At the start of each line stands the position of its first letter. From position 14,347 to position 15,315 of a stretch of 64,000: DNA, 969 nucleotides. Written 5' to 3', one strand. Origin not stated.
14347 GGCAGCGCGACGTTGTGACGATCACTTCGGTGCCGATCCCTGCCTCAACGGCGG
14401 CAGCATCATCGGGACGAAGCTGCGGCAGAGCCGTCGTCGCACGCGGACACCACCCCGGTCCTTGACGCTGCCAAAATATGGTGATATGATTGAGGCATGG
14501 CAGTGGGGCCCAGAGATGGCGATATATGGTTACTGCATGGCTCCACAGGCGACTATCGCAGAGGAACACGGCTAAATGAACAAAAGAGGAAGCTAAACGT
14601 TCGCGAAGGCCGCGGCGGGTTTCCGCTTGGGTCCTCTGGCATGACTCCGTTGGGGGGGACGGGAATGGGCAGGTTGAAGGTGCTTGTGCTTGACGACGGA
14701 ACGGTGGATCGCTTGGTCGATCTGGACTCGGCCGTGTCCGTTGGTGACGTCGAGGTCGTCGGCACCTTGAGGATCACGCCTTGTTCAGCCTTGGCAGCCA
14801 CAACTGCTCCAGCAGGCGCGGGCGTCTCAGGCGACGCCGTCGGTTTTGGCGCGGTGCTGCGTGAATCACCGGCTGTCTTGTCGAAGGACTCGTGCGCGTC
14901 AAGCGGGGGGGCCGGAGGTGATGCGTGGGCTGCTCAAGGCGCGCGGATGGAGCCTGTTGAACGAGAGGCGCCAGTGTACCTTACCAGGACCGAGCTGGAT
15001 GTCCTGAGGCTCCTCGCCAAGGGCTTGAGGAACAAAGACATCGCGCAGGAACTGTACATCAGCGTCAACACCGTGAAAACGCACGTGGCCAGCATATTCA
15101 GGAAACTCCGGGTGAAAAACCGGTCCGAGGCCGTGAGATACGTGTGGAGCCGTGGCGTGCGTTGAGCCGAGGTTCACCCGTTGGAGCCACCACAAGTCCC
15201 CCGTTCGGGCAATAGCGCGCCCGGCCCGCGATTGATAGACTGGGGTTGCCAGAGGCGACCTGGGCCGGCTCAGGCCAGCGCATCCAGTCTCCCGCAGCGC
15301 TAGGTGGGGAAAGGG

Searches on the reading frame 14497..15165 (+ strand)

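Call 3: search_protein_families(library=pfam, proteins=[window:14497-15165:+])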
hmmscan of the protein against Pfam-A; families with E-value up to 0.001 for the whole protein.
window:14497-15165:+ (222 aa): 3 families
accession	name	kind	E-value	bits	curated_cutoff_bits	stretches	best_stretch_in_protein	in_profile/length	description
PF00196.25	GerE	-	6.1e-21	74.2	23.5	1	162-216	3-57/57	Bacterial regulatory proteins, luxR family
PF08281.18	Sigma70_r4_2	-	0.00027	21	25.7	1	169-199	18-49/54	Sigma-70, region 4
PF13412.12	HTH_24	-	0.00069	19.6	21.9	0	162-197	1-38/48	Winged helix-turn-helix DNA-binding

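Call 4: search_protein_families(library=ncbifam, proteins=[window:14497-15165:+])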
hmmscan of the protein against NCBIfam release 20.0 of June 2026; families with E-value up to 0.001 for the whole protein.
window:14497-15165:+ (222 aa): 26 families (the best 25 are shown)
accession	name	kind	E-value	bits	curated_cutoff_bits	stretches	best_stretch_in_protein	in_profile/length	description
NF047785.1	respo_reg_MadR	equivalog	7.5e-16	58.1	300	1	156-215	143-202/209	MadR family response regulator transcription factor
NF007505.1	PRK10100.1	equivalog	1.2e-14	54.5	250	1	157-215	140-198/204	biofilm master transcriptional regulator CsgD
NF007708.0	PRK10403.1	equivalog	6.5e-13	48.6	343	1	155-220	146-213/215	nitrate/nitrite response regulator protein NarP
NF052445.1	RespRegMctR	equivalog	2.2e-12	46.8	300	1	151-220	134-203/205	two-component system response regulator MctR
NF052366.1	photon_PedR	equivalog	2.5e-12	46.8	120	1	162-219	3-60/74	photosynthetic electron transport-dependent transcriptional regulator PedR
TIGR03020.2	EpsA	equivalog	3.3e-12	46.6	170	1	154-213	182-242/247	XrtB/PEP-CTERM-associated transcriptional regulator EpsA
NF007935.0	PRK10651.1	equivalog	3.6e-12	45.9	250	1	160-216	154-210/216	two-component system response regulator NarL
NF003420.0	PRK04841.1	equivalog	7.1e-12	44.2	537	1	162-215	839-892/903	HTH-type transcriptional regulator MalT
NF011896.0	PRK15369.1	equivalog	3.4e-11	43.1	242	1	155-216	143-204/211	two component system response regulator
NF041830.1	RR_TF_ErdR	exception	8.6e-11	42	390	1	161-213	150-202/213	response regulator transcription factor ErdR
TIGR03541.1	reg_near_HchA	equivalog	6e-09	35.7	215.6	1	150-220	160-230/232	PA1136 family autoinducer-binding transcriptional regulator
NF041232.1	BagY_FevT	exception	7.8e-09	34.9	700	1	162-214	297-349/367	LuxR family transcriptional regulator BagY/FevT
NF007403.0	PRK09935.1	equivalog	7.9e-09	35.4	271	1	160-216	148-204/210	fimbria biosynthesis transcriptional regulator FimZ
NF038181.1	reg_ATPase_IniR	equivalog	3e-08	32.5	750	1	141-212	747-817/827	isoniazid response ATPase/transcriptional regulator IniR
NF047402.1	TransRegVisN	equivalog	1.2e-07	31.2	250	1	151-216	175-240/246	transcriptional regulator VisN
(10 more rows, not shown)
